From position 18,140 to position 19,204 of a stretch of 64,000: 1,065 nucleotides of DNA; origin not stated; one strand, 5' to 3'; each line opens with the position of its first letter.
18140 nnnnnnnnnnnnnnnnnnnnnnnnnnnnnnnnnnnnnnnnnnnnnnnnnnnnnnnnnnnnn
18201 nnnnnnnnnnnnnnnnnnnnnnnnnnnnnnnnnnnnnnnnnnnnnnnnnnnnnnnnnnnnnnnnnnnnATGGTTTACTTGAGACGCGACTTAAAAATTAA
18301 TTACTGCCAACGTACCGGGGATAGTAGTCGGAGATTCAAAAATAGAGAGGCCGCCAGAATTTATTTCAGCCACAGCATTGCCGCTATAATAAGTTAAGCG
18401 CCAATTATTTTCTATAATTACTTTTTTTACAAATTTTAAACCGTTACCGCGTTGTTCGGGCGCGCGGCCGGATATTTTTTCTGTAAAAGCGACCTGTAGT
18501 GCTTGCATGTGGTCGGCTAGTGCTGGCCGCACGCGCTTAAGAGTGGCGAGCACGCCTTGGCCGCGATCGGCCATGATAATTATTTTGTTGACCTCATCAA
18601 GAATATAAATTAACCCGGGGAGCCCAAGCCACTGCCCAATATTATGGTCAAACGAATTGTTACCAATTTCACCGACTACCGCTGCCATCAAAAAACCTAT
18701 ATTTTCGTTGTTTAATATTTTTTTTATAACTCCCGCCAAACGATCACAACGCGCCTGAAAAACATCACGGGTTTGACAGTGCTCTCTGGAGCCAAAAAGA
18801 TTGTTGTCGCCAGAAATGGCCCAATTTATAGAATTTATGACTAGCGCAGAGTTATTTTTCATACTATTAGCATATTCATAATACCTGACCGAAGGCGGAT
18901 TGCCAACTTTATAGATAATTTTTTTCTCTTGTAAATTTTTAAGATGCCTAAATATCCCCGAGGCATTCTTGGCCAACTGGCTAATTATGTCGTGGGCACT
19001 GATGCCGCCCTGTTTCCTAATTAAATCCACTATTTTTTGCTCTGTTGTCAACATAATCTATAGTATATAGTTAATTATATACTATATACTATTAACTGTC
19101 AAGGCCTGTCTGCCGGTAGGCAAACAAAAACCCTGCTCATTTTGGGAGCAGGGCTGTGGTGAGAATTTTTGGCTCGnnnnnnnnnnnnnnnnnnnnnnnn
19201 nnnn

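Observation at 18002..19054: wHTH-GHKL ATPase plus STAS-like small protein: a split partner-switching-type signalling pair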

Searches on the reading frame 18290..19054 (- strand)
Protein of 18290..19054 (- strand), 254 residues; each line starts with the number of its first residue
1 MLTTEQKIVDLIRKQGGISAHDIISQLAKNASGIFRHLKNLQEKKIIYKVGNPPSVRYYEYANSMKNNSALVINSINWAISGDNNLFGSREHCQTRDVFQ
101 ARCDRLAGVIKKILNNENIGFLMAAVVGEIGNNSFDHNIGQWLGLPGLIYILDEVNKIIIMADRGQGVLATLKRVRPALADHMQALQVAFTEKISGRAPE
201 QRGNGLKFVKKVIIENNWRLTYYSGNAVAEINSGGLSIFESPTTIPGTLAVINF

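Call 3: search_protein_families(library=pfam, proteins=[window:18290-19054:-], max_evalue=1)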
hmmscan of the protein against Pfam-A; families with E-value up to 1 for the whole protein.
window:18290-19054:- (254 aa): 11 families
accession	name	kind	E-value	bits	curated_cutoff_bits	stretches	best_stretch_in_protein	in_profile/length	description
PF13412.12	HTH_24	-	8.4e-05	22.5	21.9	1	3-47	3-47/48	Winged helix-turn-helix DNA-binding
PF02295.23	z-alpha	-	0.017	15.6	21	1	4-54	5-59/67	Adenosine deaminase z-alpha domain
PF05823.17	Gp-FAR-1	-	0.035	14.9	29.2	1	168-215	42-85/149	Nematode fatty acid retinoid binding protein (Gp-FAR-1)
PF03965.22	Penicillinase_R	-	0.05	14.4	22.6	1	4-58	4-62/115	Penicillinase repressor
PF01047.28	MarR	-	0.054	13.8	24.6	1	5-52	5-52/59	MarR family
PF12802.13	MarR_2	-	0.066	13.8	27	1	11-53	13-56/61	MarR family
PF03581.18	Herpes_UL33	-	0.067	14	25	1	90-119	41-70/72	Herpesvirus UL33-like protein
PF04182.18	B-block_TFIIIC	-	0.088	13.3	22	1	14-52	15-53/73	B-block binding subunit of TFIIIC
PF21476.4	PF0610-like_N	-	0.12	13.1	33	1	3-40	1-37/50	PF0610-like, N-terminal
PF22979.2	HTH_69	-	0.18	12.2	27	1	17-52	26-61/69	Winged helix-turn-helix domain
PF12339.13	DNAJ_related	-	0.25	12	25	1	13-48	13-47/127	DNA-J related protein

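Call 4: search_protein_families(library=ncbifam, proteins=[window:18290-19054:-], max_evalue=1)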
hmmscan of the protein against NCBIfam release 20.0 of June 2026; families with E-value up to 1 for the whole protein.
window:18290-19054:- (254 aa): 10 families
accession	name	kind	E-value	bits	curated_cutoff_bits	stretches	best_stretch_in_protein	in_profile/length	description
TIGR02702.1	SufR_cyano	equivalog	0.0042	16.8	178.8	1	3-49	1-47/208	iron-sulfur cluster biosynthesis transcriptional regulator SufR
TIGR01884.1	cas_HTH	subfamily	0.0056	16.1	60.2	1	4-51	143-190/202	CRISPR-associated CARF protein Csa3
NF053755.1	MsvR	equivalog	0.0057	16.4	220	1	6-54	16-63/236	transcriptional factor MsvR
NF008154.0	PRK10906.1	equivalog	0.0062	15.9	331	1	6-49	8-51/252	DeoR/GlpR family transcriptional regulator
NF041397.1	TranRegGlpR_Halo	equivalog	0.0068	16.1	300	1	5-47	7-49/253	HTH-type transcriptional regulator GlpR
NF033788.1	HTH_metalloreg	subfamily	0.0088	15.8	55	1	7-48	15-56/77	metalloregulator ArsR/SmtB family transcription factor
NF033789.1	repress_SdpR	subfamily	0.015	15.2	100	1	5-51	10-55/79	autorepressor SdpR family transcription factor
NF053606.1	Sta1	subfamily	0.055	13.6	80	1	4-61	21-81/100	Sta1 family transcriptional regulator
TIGR01889.1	Staph_reg_Sar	paralog_domain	0.057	13.7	62.6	1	9-50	35-76/109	staphylococcal accessory regulator family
NF007528.0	PRK10141.1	subfamily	0.16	11.8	97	1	4-74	17-86/117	metalloregulator ArsR/SmtB family transcription factor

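Call 5: search_protein_families(library=padloc, proteins=[window:18290-19054:-], max_evalue=1)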
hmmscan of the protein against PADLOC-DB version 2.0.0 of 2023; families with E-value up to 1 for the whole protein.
window:18290-19054:- (254 aa): 8 families
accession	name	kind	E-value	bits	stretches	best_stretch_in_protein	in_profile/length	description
PDLC01879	CARF3--CARF_TM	-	0.00019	19.2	1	4-49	157-202/222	-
PDLC01434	CasR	-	0.00055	17.8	1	4-53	129-177/191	"CAS-I,CAS-II,CAS-III,CAS-IV,CAS-V,CAS-VI; associated_signaling"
PDLC01268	CasR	-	0.0044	15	1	4-50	125-169/179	"CAS-I,CAS-II,CAS-III,CAS-IV,CAS-V,CAS-VI; associated_signaling"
PDLC01860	CARF3--CARF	-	0.0047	15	1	4-48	144-188/210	-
PDLC01852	CARF3--CARF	-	0.011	13.6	1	5-47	145-187/208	-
PDLC01857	CARF3--CARF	-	0.023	12.3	1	5-52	131-178/201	-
PDLC03267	MTase_II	-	0.035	11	1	30-85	91-146/539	Type II methyltransferase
PDLC01438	Csa3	-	0.044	11.8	1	4-66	149-206/305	"CAS-I,CAS-II,CAS-III,CAS-IV,CAS-V,CAS-VI; associated_signaling"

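Call 6: find_homologous_proteins(query=window:18290-19054:-, max_evalue=0.001)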
Query window:18290-19054:- (254 aa): 2434 proteins with E <= 0.001 among 3039 candidates; the best 120 are listed.
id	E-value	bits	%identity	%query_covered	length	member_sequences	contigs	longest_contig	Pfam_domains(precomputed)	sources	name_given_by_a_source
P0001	4.5e-164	562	100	100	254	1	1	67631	-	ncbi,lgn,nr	ncbi:MAG: winged helix-turn-helix transcriptional regulator [Candidatus Magasanikbacteria bacterium]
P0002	3.4e-103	362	66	99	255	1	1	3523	PF13412.13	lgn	-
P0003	1.6e-102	360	65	99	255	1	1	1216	PF12802.14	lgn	-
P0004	1.6e-88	314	59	98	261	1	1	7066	PF13412.13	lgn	-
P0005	3.5e-88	313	57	99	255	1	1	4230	-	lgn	-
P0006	4.9e-88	313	56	99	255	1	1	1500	PF13412.13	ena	-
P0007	6.5e-88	312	54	99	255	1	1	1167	PF13412.13,PF12802.14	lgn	-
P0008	1.4e-87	311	56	100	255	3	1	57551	PF13412.13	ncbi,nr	ncbi:MAG: hypothetical protein HW383_260 [Candidatus Magasanikbacteria bacterium]|nr:hypothetical pr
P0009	2.6e-87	310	55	99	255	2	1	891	PF13412.13,PF12802.14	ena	-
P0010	2.6e-86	307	57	99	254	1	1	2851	PF13412.13,PF12802.14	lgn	-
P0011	2.0e-85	304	54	99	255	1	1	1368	PF13412.13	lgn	-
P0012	2.8e-85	304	57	99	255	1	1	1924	PF13412.13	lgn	-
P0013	4.1e-85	303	56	99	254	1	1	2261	-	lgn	-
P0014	4.5e-85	303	56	98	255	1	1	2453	-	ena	-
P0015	2.5e-84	301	54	99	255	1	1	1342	-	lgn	-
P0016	3.0e-84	300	55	99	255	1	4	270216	PF01047.29,PF13412.13,PF12802.14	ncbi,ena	-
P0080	2.3e-71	258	51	99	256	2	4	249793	PF13412.13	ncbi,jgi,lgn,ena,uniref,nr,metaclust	ncbi:MAG: hypothetical protein A3J93_02555 [Candidatus Magasanikbacteria bacterium RIFOXYC2_FULL_42_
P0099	6.0e-67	244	46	99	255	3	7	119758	-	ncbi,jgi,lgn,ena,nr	ncbi:MAG TPA: hypothetical protein VJH75_04655 [Patescibacteria group bacterium]|nr:hypothetical pro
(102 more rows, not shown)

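Call 7: search_solved_structures(query=window:18290-19054:-, max_evalue=10, show_alignments=2)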
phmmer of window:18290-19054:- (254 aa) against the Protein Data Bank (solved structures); distinct sequences matched with E-value up to 10: 16.
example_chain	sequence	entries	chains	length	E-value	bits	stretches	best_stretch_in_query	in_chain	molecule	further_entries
4kmf_A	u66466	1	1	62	0.0092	18.8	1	4-55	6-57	Interferon-inducible and double-stranded-dependent eIF-2kinase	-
2rvc_A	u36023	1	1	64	0.0096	18.8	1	4-55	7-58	Interferon-inducible and double-stranded-dependent eIF-2kinase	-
4lb5_A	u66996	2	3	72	0.016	18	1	5-50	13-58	Protein kinase containing Z-DNA binding domains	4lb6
5j6x_A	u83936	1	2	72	0.017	18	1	5-50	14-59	Z-DNA binding protein kinase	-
5ffx_A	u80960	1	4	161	0.99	12.2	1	13-54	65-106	MarR family regulatory protein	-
3eco_A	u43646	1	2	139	1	12.1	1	13-54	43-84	MepR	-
5fb2_A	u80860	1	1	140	1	12.1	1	13-54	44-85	MarR family regulatory protein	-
4l9j_A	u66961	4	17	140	1.1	12.1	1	13-54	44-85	MepR | MarR family regulatory protein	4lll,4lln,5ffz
4l9t_A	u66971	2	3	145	1.1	12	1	13-54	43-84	MepR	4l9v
4ld5_A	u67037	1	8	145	1.1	12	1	13-54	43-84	MepR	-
4l9n_A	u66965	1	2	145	1.2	11.9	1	13-54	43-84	MepR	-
5f6f_A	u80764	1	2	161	1.2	11.9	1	13-54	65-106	MarR family regulatory protein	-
9p8h_SD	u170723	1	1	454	1.6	11.5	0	193-231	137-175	40S ribosomal protein S3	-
3mex_A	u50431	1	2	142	1.9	11.3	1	7-60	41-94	Multidrug resistance operon repressor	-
3ech_A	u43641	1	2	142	2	11.2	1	7-60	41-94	Multidrug resistance operon repressor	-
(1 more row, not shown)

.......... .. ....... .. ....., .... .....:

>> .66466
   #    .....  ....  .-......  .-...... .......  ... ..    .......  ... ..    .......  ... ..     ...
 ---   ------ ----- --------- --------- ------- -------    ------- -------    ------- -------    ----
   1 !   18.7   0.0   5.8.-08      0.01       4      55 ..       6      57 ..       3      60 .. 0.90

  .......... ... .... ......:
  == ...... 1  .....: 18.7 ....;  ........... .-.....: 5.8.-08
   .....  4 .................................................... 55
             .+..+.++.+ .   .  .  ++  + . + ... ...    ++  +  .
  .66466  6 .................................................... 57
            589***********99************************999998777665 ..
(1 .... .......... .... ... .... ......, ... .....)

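Call 10: search_solved_structures(query=A1, max_evalue=10, show_alignments=3)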
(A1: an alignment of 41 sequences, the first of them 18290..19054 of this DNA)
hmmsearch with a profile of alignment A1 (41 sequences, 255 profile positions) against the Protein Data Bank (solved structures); distinct sequences matched with E-value up to 10: 31.
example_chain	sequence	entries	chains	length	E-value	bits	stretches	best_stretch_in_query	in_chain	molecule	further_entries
2rvc_A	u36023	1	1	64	3.6e-05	26.5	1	3-57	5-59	Interferon-inducible and double-stranded-dependent eIF-2kinase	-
4kmf_A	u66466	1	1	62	4e-05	26.3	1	3-57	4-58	Interferon-inducible and double-stranded-dependent eIF-2kinase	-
4lb5_A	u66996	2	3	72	9.1e-05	25.1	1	4-51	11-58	Protein kinase containing Z-DNA binding domains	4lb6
5j6x_A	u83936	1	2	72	9.4e-05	25.1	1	4-51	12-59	Z-DNA binding protein kinase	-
4hob_A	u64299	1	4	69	0.00059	22.5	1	4-55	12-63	Putative uncharacterized protein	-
4wcg_A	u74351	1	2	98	0.0016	21.1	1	4-55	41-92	ORF112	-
3nrv_A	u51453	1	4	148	0.0062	19.1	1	5-90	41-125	Putative transcriptional regulator (MarR/EmrR family)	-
9b83_A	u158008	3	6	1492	0.014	17.9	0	4-71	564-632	Maltodextrin-binding protein,Double-stranded RNA-specific adenosine deaminase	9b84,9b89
5duk_A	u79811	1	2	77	0.05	16.1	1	3-64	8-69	putative DNA binding protein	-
7bzh_A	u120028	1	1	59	0.083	15.4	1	3-60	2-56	Sul7s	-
5yhy_A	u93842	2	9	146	0.12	14.9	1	3-50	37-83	Zinc transport transcriptional regulator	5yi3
5yhx_A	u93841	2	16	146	0.12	14.9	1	3-50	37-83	Zinc transport transcriptional regulator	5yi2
5yi0_B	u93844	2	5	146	0.15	14.6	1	3-50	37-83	Zinc transport transcriptional regulator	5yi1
1xmk_A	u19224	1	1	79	0.15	14.6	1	4-65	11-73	Double-stranded RNA-specific adenosine deaminase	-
1uly_A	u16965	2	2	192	0.17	14.4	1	1-48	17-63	hypothetical protein PH1932 | hypothetical transcription regulator protein, PH1932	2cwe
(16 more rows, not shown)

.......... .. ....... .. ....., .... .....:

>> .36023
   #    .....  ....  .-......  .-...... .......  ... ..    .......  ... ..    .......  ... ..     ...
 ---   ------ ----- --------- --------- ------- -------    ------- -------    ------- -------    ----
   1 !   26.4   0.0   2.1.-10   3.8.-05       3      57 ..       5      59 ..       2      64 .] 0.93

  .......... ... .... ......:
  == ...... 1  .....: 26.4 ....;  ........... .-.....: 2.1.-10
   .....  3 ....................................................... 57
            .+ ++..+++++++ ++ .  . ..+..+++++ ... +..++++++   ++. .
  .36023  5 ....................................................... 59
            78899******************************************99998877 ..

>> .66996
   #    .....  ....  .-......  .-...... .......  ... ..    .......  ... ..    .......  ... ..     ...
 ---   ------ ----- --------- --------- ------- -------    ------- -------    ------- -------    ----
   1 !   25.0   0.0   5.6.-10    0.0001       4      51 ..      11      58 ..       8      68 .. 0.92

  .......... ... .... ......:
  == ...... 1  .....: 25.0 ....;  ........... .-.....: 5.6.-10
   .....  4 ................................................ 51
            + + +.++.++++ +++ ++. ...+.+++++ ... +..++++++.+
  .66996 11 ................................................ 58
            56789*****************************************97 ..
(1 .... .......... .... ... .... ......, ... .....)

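Call 11: search_protein_families(library=pfam, alignment_id=A1, max_evalue=1)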
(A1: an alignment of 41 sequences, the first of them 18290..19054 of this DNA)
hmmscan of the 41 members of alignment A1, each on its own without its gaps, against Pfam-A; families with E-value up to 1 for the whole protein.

A. member 1, window:18290-19054:- (254 aa): 11 families
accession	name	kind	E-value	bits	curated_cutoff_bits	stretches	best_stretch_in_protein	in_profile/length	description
PF13412.12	HTH_24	-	8.4e-05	22.5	21.9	1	3-47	3-47/48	Winged helix-turn-helix DNA-binding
PF02295.23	z-alpha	-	0.017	15.6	21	1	4-54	5-59/67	Adenosine deaminase z-alpha domain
PF05823.17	Gp-FAR-1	-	0.035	14.9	29.2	1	168-215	42-85/149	Nematode fatty acid retinoid binding protein (Gp-FAR-1)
PF03965.22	Penicillinase_R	-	0.05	14.4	22.6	1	4-58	4-62/115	Penicillinase repressor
PF01047.28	MarR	-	0.054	13.8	24.6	1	5-52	5-52/59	MarR family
PF12802.13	MarR_2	-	0.066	13.8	27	1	11-53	13-56/61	MarR family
PF03581.18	Herpes_UL33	-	0.067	14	25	1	90-119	41-70/72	Herpesvirus UL33-like protein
PF04182.18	B-block_TFIIIC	-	0.088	13.3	22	1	14-52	15-53/73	B-block binding subunit of TFIIIC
PF21476.4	PF0610-like_N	-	0.12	13.1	33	1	3-40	1-37/50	PF0610-like, N-terminal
PF22979.2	HTH_69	-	0.18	12.2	27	1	17-52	26-61/69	Winged helix-turn-helix domain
PF12339.13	DNAJ_related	-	0.25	12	25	1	13-48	13-47/127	DNA-J related protein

B. families by the number of members that match (of 41 scanned): 65 families (the first 25 are shown)
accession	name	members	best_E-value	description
PF13412.12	HTH_24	38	1.6e-10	Winged helix-turn-helix DNA-binding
PF01047.28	MarR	31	5.1e-07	MarR family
PF12802.13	MarR_2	27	1.2e-08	MarR family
PF01022.26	HTH_5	23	2.4e-05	Bacterial regulatory protein, arsR family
PF08279.18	HTH_11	19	6.9e-07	HTH domain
PF01978.25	TrmB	16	0.0012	Sugar-specific transcriptional regulator TrmB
PF09339.16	HTH_IclR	16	0.0018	IclR helix-turn-helix domain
PF24266.1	HTH_HVO_0163_N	14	0.00016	HVO_0163, N-terminal HTH domain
PF12840.13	HTH_20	14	0.00018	Helix-turn-helix domain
PF13463.12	HTH_27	12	3e-05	Winged helix DNA-binding domain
PF08220.18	HTH_DeoR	11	0.00013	DeoR-like helix-turn-helix domain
PF13581.12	HATPase_c_2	11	0.0072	Histidine kinase-like ATPase domain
PF04182.18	B-block_TFIIIC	10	0.012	B-block binding subunit of TFIIIC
PF02295.23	z-alpha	10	0.014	Adenosine deaminase z-alpha domain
PF21476.4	PF0610-like_N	6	0.00018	PF0610-like, N-terminal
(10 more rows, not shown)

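Call 13: find_encoding_contigs(protein=P0016, flank=5000, max_places=2)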
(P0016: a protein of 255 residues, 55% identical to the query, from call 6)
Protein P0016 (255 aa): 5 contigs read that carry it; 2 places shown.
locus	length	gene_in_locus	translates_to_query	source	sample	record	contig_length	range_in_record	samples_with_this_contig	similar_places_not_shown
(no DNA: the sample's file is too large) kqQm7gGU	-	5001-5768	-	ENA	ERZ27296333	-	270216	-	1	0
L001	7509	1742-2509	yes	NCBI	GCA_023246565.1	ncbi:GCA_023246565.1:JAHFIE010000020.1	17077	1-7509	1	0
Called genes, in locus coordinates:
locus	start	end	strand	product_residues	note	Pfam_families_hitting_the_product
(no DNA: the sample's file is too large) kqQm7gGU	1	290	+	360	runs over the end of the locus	PF03462:PCRF, PF00472:RF-1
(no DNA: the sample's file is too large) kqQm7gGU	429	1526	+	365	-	-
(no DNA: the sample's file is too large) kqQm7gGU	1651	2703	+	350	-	PF00483:NTP_transferase, PF12804:NTP_transf_3 (weak), PF22640:ManC_GMP_beta-helix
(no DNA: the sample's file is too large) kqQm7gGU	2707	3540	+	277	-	PF02618:YceG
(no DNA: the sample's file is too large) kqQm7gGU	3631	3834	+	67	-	-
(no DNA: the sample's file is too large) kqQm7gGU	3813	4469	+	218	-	PF08843:AbiEii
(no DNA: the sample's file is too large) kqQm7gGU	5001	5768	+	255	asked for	PF01047:MarR (weak), PF12802:MarR_2 (weak), PF13412:HTH_24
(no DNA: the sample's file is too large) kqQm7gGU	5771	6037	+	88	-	PF14213:DUF4325 (weak)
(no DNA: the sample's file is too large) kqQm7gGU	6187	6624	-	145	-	-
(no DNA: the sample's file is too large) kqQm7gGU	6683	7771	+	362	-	PF02547:Queuosine_synth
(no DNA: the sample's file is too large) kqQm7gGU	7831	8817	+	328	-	-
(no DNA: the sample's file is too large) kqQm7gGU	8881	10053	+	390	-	PF13439:Glyco_transf_4, PF13579:Glyco_trans_4_4 (faint), PF20706:GT4-conflict, PF00534:Glycos_transf_1, PF13692:Glyco_trans_1_4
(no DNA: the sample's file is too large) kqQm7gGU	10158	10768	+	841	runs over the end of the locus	PF13196:DUF4012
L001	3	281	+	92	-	?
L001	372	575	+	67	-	-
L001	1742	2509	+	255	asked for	PF01047:MarR (weak), PF12802:MarR_2 (weak), PF13412:HTH_24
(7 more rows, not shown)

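Call 14: find_encoding_contigs(protein=P0080, flank=5000, max_places=2)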
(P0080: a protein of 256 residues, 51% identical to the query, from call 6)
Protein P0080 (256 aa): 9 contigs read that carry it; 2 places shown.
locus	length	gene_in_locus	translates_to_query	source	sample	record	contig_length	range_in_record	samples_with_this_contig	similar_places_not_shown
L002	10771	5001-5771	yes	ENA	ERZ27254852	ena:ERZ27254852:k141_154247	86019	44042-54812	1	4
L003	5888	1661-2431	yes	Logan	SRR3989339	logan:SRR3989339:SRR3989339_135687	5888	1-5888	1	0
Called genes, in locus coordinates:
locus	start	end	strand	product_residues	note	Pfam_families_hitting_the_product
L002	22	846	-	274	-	-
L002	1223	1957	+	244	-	PF01978:TrmB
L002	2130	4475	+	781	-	PF13491:FtsK_4TM, PF17854:FtsK_alpha, PF01580:FtsK_SpoIIIE, PF09397:FtsK_gamma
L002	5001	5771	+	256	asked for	PF13412:HTH_24 (weak)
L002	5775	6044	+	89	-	PF14213:DUF4325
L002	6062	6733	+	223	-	PF13413:HTH_25, PF09136:Glucodextran_B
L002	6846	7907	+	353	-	PF00154:RecA_N, PF08423:Rad51, PF01637:ATPase_2 (faint), PF02283:CobU (faint), PF21096:RecA_C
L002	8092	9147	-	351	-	PF02661:Fic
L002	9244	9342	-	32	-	-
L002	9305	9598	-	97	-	-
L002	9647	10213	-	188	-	-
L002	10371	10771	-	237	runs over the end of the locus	PF08843:AbiEii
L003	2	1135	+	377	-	?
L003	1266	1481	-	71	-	-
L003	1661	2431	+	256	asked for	PF13412:HTH_24 (weak)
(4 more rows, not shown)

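Call 15: find_encoding_contigs(protein=P0099, flank=5000, max_places=2)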
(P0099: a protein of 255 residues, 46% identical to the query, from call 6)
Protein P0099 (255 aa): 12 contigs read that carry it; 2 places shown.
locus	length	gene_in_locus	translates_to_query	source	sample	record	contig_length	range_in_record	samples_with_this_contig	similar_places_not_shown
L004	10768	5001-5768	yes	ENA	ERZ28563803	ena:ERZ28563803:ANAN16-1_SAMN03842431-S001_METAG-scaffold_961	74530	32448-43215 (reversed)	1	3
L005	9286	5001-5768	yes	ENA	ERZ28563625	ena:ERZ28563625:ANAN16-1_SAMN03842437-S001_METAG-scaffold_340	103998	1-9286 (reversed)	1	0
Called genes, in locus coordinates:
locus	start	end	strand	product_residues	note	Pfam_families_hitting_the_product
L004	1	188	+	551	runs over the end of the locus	PF20164:GspA_SrpA_N (faint), PF17957:Big_7 (weak)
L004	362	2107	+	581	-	PF06977:SdiA-regulated (faint)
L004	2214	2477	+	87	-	PF01649:Ribosomal_S20p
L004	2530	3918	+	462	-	PF00990:GGDEF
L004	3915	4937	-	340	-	PF21694:DNA_pol3_delta_C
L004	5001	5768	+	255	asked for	-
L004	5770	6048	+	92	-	PF14213:DUF4325 (faint)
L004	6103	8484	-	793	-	PF01978:TrmB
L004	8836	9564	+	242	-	-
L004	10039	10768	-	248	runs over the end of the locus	PF13739:PdaC (weak), PF11738:DUF3298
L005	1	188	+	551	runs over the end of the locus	PF20164:GspA_SrpA_N (faint), PF17957:Big_7 (weak)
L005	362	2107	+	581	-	PF06977:SdiA-regulated (faint)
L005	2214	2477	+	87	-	PF01649:Ribosomal_S20p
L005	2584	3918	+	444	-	PF00990:GGDEF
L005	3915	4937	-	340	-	PF21694:DNA_pol3_delta_C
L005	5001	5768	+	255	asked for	-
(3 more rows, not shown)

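Call 16: predict_structure(alignment_id=A1)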
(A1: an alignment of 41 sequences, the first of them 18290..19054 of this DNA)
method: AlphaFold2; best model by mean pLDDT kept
length: 254 residues; sequences in the alignment: 41
mean_pLDDT: 89.6   pTM: 0.78
mean pLDDT of the five models: 89.6, 89.1, 88.7, 88.3, 87.7
residues with pLDDT >= 90: 175; 70-90: 63; 50-70: 12; < 50: 4
segments of 3 or more residues with pLDDT < 50: 198-200
pLDDT, mean of each block of 10 residues (from residue 1): 88 87 94 94 86 83 68 92 87 96 96 94 97 89 91 96 94 89 95 63 79 97 97 96 92 97
secondary structure, 60 per line:
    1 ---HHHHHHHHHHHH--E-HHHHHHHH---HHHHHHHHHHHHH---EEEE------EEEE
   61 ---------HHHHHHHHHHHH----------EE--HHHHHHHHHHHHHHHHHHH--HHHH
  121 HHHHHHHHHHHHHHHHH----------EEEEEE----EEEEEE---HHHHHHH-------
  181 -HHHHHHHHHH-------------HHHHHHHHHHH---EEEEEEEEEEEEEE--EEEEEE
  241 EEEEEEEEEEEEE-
elements in order: H4-15 H20-27 H31-43 E47-50 E57-60 H70-81 H96-114 H117-137 E148-153 E158-163 H167-173 H182-191 H205-215 E219-232 E235-253
